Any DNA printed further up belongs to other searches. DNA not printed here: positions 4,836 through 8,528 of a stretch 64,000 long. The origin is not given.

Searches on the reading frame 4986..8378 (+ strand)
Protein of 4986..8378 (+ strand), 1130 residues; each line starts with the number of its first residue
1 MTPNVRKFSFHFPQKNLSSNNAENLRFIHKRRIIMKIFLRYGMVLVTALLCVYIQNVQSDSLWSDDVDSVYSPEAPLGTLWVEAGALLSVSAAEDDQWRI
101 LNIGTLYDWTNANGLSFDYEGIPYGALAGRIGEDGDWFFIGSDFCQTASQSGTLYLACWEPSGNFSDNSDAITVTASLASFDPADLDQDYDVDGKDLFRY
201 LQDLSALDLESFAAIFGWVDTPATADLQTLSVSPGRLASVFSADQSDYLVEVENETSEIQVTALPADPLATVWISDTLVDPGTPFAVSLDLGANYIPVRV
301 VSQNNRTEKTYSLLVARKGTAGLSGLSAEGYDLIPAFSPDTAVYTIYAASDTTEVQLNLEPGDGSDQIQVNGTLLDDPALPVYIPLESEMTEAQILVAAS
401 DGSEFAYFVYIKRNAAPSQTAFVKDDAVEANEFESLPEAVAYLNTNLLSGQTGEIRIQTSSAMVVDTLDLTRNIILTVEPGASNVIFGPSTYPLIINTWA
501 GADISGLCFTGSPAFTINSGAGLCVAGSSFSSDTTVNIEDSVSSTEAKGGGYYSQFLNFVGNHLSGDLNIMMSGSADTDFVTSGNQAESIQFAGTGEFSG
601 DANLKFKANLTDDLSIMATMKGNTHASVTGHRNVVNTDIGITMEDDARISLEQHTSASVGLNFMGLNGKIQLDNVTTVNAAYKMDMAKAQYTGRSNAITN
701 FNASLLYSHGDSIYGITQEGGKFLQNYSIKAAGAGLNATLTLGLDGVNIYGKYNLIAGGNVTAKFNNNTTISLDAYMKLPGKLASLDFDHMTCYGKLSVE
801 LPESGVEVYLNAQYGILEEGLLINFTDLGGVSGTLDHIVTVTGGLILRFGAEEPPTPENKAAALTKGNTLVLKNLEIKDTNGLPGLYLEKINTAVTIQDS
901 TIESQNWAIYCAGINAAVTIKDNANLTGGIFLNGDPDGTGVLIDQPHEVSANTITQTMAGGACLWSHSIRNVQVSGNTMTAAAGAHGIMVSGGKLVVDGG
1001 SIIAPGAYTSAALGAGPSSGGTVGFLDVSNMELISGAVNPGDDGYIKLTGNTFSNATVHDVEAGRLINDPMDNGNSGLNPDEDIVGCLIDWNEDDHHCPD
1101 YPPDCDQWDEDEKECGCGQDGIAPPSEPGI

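Call 33: search_protein_families(library=pfam, max_evalue=0.00001, proteins=[window:4986-8378:+])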
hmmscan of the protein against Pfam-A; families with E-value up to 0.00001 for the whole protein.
window:4986-8378:+ (1130 aa): 1 family
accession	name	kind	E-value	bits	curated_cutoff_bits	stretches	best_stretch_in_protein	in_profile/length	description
PF12733.13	Cadherin-like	-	2.3e-24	86.1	24.2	2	230-317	4-88/89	Cadherin-like beta sandwich domain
